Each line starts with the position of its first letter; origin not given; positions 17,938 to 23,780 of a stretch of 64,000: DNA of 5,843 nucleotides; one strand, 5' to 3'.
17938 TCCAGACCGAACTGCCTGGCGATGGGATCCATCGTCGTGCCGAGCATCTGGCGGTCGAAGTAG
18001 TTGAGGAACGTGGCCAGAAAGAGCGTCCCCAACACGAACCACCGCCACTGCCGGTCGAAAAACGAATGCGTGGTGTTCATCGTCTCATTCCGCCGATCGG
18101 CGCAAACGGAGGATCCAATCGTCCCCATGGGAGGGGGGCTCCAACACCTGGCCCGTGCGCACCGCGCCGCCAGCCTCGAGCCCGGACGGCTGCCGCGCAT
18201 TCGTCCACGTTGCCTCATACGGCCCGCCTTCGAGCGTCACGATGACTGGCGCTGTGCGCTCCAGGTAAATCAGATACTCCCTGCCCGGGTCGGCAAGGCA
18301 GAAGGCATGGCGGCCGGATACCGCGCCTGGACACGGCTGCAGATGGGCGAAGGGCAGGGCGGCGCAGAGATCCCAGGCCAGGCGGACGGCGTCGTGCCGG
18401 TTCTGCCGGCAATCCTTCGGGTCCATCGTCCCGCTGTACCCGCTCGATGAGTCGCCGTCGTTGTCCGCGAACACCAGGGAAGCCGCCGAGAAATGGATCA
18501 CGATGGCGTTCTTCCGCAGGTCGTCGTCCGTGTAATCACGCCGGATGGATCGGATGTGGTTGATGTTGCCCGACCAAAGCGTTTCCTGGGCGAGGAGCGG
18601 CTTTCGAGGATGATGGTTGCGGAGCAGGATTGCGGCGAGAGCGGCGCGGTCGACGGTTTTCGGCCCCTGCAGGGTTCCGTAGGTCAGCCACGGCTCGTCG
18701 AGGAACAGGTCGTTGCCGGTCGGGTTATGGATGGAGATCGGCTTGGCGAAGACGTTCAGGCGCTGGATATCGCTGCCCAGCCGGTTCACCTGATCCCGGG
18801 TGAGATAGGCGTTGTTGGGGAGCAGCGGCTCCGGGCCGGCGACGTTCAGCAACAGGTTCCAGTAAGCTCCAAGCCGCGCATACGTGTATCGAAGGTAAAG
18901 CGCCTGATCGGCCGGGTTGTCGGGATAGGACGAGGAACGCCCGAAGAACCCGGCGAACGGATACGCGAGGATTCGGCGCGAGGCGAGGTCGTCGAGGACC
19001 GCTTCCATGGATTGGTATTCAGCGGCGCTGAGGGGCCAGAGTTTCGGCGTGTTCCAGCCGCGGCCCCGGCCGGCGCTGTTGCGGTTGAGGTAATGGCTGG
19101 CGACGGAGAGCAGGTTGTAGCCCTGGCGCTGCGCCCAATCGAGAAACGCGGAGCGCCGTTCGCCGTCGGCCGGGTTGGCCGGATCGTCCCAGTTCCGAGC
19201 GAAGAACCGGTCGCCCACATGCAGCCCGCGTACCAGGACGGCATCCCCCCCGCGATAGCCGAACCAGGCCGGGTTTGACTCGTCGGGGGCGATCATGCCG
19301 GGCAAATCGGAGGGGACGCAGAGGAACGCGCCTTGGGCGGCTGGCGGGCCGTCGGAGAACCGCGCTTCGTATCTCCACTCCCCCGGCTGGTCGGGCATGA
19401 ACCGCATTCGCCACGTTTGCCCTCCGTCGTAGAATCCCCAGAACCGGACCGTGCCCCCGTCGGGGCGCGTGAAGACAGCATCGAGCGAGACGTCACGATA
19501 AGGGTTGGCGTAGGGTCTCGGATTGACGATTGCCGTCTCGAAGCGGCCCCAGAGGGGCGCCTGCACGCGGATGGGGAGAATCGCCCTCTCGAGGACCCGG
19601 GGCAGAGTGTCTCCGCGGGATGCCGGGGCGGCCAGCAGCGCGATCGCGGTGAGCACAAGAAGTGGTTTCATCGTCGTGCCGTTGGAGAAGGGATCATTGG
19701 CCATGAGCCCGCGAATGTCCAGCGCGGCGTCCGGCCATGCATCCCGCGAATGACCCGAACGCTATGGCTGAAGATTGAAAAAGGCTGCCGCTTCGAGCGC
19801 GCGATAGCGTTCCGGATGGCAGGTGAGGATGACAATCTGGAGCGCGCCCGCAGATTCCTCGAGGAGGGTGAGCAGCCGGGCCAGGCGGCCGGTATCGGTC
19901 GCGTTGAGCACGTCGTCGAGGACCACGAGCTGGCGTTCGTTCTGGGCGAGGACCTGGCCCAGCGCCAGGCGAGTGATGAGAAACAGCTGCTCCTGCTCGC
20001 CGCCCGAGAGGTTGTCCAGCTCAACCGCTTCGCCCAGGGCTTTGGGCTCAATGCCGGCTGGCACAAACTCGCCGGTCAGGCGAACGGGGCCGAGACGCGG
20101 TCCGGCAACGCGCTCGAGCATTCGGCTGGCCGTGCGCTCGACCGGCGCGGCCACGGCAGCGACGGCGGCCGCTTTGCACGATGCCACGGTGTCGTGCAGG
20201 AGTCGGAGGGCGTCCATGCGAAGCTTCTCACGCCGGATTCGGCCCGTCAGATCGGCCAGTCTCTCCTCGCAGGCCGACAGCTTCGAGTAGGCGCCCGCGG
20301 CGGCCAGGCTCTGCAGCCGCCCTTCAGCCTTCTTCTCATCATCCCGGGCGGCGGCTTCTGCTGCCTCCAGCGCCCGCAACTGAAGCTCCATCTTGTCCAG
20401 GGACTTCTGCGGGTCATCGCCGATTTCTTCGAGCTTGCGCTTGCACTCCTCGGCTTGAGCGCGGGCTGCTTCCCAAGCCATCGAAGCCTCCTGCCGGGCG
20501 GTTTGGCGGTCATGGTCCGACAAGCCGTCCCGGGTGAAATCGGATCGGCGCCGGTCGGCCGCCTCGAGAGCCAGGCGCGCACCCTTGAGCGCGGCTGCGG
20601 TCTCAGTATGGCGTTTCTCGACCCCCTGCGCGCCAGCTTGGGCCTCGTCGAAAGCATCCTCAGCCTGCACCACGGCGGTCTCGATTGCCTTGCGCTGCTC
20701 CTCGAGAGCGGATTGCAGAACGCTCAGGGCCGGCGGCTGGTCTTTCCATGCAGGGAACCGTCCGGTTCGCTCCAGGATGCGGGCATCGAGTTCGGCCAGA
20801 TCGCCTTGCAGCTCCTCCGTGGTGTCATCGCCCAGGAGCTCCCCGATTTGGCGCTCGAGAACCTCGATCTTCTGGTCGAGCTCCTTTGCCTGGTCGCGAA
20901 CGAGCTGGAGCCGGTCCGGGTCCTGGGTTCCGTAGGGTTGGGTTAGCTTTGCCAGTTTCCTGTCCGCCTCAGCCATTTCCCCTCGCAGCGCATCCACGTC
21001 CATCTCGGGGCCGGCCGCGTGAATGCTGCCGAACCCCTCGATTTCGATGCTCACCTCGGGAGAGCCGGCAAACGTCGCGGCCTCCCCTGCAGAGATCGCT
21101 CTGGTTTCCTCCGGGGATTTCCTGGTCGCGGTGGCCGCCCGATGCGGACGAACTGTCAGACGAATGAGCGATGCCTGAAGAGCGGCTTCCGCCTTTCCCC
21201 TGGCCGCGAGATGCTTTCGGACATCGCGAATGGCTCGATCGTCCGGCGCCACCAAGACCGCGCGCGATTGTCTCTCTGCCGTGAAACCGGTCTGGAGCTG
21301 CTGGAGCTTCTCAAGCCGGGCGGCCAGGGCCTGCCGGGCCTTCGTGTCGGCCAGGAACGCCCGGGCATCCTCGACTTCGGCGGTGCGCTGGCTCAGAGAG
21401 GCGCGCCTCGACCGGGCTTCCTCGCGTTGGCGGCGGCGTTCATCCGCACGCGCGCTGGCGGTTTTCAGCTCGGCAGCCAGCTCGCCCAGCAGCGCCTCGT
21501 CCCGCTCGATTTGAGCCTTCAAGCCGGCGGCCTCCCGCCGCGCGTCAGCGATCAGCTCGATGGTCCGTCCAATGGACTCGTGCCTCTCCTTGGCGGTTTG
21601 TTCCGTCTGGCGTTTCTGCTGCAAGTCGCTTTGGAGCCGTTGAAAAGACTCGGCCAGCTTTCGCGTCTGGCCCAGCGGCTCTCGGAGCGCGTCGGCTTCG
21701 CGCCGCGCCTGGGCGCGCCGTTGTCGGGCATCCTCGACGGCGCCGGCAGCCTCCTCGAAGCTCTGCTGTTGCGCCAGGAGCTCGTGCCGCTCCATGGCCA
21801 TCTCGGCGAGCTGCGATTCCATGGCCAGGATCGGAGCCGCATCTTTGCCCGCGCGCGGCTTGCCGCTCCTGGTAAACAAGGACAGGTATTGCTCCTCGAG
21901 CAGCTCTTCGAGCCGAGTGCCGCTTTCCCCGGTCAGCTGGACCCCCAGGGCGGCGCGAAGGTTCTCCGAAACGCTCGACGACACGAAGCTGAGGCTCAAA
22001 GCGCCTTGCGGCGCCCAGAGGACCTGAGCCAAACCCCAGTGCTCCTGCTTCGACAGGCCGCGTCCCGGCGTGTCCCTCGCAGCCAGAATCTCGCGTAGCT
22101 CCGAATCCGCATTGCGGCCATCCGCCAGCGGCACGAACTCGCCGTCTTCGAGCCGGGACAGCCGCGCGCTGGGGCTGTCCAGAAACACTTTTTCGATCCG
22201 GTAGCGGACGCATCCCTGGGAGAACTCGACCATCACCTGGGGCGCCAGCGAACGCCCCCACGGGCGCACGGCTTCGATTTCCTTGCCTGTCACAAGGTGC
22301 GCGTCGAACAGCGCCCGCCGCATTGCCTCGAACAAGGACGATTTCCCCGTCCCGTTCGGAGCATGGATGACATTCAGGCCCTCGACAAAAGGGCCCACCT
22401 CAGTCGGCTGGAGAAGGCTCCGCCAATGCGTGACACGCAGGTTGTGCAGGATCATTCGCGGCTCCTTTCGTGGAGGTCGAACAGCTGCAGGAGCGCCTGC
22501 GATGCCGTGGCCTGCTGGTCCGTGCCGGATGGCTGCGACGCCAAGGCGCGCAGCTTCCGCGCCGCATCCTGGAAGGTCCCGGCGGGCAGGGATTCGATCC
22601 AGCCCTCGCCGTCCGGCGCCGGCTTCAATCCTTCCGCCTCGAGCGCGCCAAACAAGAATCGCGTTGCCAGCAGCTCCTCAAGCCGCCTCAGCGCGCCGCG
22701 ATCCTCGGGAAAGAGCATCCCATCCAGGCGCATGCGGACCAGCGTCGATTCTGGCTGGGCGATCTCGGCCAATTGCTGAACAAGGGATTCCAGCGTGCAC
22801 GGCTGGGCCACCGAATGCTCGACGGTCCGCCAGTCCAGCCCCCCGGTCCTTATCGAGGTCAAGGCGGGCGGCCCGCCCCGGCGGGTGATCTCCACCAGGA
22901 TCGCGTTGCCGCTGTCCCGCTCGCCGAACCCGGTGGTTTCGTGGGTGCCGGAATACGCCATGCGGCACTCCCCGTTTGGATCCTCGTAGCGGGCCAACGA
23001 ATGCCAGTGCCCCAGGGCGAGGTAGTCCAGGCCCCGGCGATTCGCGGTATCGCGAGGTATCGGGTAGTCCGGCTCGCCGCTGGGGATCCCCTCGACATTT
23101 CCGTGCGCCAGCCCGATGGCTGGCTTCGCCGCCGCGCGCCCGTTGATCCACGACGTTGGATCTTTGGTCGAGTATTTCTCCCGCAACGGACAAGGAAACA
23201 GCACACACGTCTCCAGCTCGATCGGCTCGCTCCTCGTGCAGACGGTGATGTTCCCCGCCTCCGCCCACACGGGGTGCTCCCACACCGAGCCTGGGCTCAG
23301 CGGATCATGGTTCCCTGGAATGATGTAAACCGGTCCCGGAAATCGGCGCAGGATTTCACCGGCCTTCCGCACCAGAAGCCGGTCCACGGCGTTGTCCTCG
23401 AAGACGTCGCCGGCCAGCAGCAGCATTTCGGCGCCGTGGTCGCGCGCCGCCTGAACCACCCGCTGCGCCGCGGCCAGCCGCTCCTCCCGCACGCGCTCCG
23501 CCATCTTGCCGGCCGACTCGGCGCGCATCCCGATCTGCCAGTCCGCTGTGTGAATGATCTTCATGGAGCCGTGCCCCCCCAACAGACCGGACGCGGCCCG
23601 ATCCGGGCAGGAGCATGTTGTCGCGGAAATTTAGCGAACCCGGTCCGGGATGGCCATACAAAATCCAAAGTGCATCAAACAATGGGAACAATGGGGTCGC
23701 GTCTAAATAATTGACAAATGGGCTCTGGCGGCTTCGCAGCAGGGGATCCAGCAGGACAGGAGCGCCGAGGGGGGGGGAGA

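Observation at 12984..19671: GntR-controlled locus: split transketolase, racemase-like isomerase, MFS transporter and DUF4038/GH140-like hydrolase, possibly for a branched or rare pentose such as apiose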

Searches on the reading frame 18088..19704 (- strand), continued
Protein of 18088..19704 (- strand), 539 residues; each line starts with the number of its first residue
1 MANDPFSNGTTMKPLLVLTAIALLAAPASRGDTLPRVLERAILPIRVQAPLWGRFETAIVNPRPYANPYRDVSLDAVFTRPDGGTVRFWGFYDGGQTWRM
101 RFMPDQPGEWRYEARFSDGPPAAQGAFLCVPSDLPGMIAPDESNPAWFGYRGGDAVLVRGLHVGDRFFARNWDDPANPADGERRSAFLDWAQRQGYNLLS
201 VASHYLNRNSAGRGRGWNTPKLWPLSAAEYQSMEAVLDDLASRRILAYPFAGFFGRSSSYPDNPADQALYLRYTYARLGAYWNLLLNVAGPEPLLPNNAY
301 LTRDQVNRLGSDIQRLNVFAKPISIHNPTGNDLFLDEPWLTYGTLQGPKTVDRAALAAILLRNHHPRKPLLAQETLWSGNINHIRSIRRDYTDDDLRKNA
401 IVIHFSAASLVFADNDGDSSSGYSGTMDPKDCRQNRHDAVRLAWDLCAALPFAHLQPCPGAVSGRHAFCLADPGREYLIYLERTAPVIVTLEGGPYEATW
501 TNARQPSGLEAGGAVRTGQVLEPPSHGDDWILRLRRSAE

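Call 68: search_protein_families(library=ncbifam, proteins=[L089:13190-14206:+, L089:14206-14871:+, L089:14871-15680:+, L089:15680-16726:+, L089:16881-18122:+, L089:18110-18964:+, L087:12032-13036:-, L087:13828-14847:-, L087:14847-15665:-, L087:15715-16545:-], max_evalue=0.001)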
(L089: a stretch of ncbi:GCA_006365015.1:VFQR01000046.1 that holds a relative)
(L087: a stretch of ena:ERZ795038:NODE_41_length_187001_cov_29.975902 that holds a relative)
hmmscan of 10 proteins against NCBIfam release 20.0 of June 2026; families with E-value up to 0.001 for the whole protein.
L089:13190-14206:+ (339 aa): 8 families
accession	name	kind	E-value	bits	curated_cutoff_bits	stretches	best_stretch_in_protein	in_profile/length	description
TIGR04380.1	myo_inos_iolG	equivalog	3.3e-26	91.9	355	1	6-235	7-235/330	inositol 2-dehydrogenase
NF040723.1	UDP-GlcNAcDh_Arch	equivalog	2.2e-15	57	450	1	5-236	5-222/302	UDP-N-acetylglucosamine 3-dehydrogenase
NF052479.1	LevoglcsnDh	equivalog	5.1e-13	48.5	650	1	32-203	43-215/386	levoglucosan dehydrogenase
NF008607.0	PRK11579.1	subfamily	1.7e-11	43.7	330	1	64-142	66-144/346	oxidoreductase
NF007574.0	PRK10206.1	equivalog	1.3e-10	40.9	352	1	65-219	68-216/345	oxidoreductase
NF041392.1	XylDh_Gfo6_Halo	equivalog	4.2e-10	39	350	1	64-144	84-164/350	D-xylose 1-dehydrogenase Gfo6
NF052679.1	InsChiInosDhIolG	equivalog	0.00016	20.8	540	1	64-191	68-186/343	bifunctional inositol 2-dehydrogenase/D-chiro-inositol 1-dehydrogenase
NF058561.1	BT_2158_fam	equivalog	0.00018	20.2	750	1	64-141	98-175/487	glycoside 3-dehydrogenase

L089:14206-14871:+ (222 aa): 1 family
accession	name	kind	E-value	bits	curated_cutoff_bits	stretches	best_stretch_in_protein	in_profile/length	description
NF052483.1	racemase_CuyB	equivalog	5.6e-05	23.2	190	1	53-204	57-214/225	cysteate racemase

L089:14871-15680:+ (270 aa): 7 families
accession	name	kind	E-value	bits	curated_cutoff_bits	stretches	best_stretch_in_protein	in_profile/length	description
NF041099.2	keto_glucon_epim_IolO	equivalog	1.2e-46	159.2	300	1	1-263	1-266/269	5-keto-L-gluconate epimerase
NF051856.1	PsicseEpim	equivalog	2.1e-16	60.6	300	1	127-243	128-244/287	D-psicose 3-epimerase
TIGR03234.1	OH-pyruv-isom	equivalog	4.6e-13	49.1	353.45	1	131-261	124-253/254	hydroxypyruvate isomerase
NF043033.1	OxoTetrIsom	equivalog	7.5e-10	39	325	1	97-261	87-250/251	2-oxo-tetronate isomerase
NF007360.0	PRK09856.1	equivalog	1e-07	31.8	305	1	31-264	23-270/276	fructoselysine 3-epimerase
TIGR04379.1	myo_inos_iolE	equivalog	3.2e-07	30.2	290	0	217-250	239-272/290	myo-inosose-2 dehydratase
NF007444.0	PRK09997.1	equivalog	0.00012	21.7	465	1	158-261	154-254/258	hydroxypyruvate isomerase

L089:15680-16726:+ (349 aa): 16 families
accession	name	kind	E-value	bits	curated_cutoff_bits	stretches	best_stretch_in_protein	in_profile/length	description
NF006529.0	PRK08997.1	equivalog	6.6e-100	334.3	510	1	2-341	5-333/335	isocitrate dehydrogenase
TIGR02088.1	LEU3_arch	subfamily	2.9e-95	319.2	409.8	1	3-339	1-323/324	isopropylmalate/isohomocitrate dehydrogenases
NF006673.0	PRK09222.1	equivalog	4.9e-92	309.4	509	1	2-343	6-341/482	NADP-dependent isocitrate dehydrogenase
TIGR00175.1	mito_nad_idh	equivalog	3.3e-91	305.9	432.4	1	2-342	5-333/334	isocitrate dehydrogenase (NAD(+))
NF040626.1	AksF2_Meth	equivalog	4.7e-91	305.5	540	1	2-343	3-330/333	homoisocitrate dehydrogenase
TIGR02924.1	ICDH_alpha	equivalog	2.8e-79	267.4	561.35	1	2-342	2-336/473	isocitrate dehydrogenase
NF040619.1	AksF_Meth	equivalog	1.5e-78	264.3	500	1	1-338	2-342/343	homoisocitrate dehydrogenase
TIGR00169.1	leuB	equivalog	9.7e-62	209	353.2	1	2-340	1-346/349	3-isopropylmalate dehydrogenase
NF002898.0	PRK03437.1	equivalog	8.1e-61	206.2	393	1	1-343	5-345/347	3-isopropylmalate dehydrogenase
TIGR02089.1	TTC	equivalog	7.2e-58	196.2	470.4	1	2-342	5-351/352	tartrate dehydrogenase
NF006048.0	PRK08194.1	equivalog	9.4e-56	189.4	501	1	1-343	4-349/352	tartrate dehydrogenase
NF040855.1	iso_homocit_dh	equivalog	4.8e-54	183.9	680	1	2-341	3-317/345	isocitrate--homoisocitrate dehydrogenase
NF005036.0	PRK06451.1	equivalog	1.3e-48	165.8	484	3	207-325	268-385/412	NADP-dependent isocitrate dehydrogenase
TIGR00183.1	prok_nadp_idh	equivalog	1.8e-47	162.1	567.3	3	206-339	274-412/417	isocitrate dehydrogenase (NADP(+))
NF005425.0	PRK07006.1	equivalog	4.9e-44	150.7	490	3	206-317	274-385/416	NADP-dependent isocitrate dehydrogenase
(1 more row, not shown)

L089:16881-18122:+ (414 aa): 3 families
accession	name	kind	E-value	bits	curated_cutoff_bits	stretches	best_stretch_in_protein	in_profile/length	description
NF043035.1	OxoTetrKin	equivalog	1.3e-50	172.6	350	1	11-394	26-417/418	3-oxo-tetronate kinase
NF047819.1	ThrnKinDtnkGamma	equivalog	8.9e-47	159.9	450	1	6-393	21-412/422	D-threonate kinase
NF042436.1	OxoIsoapKin_OiaK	equivalog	6.7e-21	74.5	700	1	35-391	61-447/451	3-oxo-isoapionate kinase OiaK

L089:18110-18964:+ (285 aa): 0 families

L087:12032-13036:- (335 aa): 1 family
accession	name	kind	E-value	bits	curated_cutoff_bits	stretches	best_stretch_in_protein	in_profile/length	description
NF049900.1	ApionLctnaseApnL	equivalog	8.1e-25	87.4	750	1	102-314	379-593/595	D-apionate lactonase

L087:13828-14847:- (340 aa): 7 families
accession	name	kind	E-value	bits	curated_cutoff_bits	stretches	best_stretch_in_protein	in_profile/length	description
TIGR04380.1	myo_inos_iolG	equivalog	2.7e-22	79.1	355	1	25-338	23-329/330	inositol 2-dehydrogenase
NF040723.1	UDP-GlcNAcDh_Arch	equivalog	3.2e-20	72.9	450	1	5-222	1-208/302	UDP-N-acetylglucosamine 3-dehydrogenase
NF052479.1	LevoglcsnDh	equivalog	4.5e-20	71.7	650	1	37-202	44-214/386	levoglucosan dehydrogenase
NF041392.1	XylDh_Gfo6_Halo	equivalog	2.3e-18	66.1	350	1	3-261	15-280/350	D-xylose 1-dehydrogenase Gfo6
NF008607.0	PRK11579.1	subfamily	3.1e-11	42.9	330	1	4-216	4-215/346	oxidoreductase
NF007574.0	PRK10206.1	equivalog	2.2e-09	36.9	352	1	36-213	35-210/345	oxidoreductase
NF052679.1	InsChiInosDhIolG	equivalog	8.1e-07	28.4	540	1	5-121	3-121/343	bifunctional inositol 2-dehydrogenase/D-chiro-inositol 1-dehydrogenase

L087:14847-15665:- (273 aa): 1 family
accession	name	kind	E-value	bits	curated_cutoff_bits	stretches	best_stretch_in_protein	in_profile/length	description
NF002198.0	PRK01060.1-3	equivalog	0.00019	21.2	244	1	147-185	146-184/253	deoxyribonuclease IV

L087:15715-16545:- (277 aa): 3 families
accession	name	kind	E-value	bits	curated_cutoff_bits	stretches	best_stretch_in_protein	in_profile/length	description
NF006411.0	PRK08655.1-5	equivalog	9.1e-06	24.7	464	1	3-91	3-91/443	prephenate dehydrogenase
NF006409.0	PRK08655.1-3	equivalog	1.8e-05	24.4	310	1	5-91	3-90/290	prephenate dehydrogenase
NF006408.0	PRK08655.1-2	equivalog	0.00028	19.8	422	1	2-91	6-97/441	prephenate dehydrogenase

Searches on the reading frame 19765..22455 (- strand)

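Call 10: search_protein_families(library=pfam, proteins=[window:19765-22455:-], max_evalue=0.001)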
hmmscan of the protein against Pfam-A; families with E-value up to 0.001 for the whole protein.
window:19765-22455:- (897 aa): 3 families
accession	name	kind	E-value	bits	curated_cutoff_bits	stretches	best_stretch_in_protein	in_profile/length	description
PF02463.25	SMC_N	-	5.1e-14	52.7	40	2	3-48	2-47/220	RecF/RecN/SMC N terminal domain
PF13476.12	AAA_23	-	3.7e-05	24.9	27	1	6-286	2-188/201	AAA domain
PF13558.12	SbcC_Walker_B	-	0.00095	19.8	27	0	814-866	31-89/90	SbcC/RAD50-like, Walker B motif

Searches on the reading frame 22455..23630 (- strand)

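Call 10: search_protein_families(library=pfam, proteins=[window:22455-23630:-], max_evalue=0.001)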
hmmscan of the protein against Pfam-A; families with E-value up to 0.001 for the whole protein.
window:22455-23630:- (392 aa): 2 families
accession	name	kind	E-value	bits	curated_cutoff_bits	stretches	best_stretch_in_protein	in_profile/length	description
PF00149.33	Metallophos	-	1.8e-11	45.3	21.5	1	23-211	1-190/191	Calcineurin-like phosphoesterase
PF18844.6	baeRF_family2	-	0.00014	22.5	26.9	1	44-96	53-105/149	Bacterial archaeo-eukaryotic release factor family 2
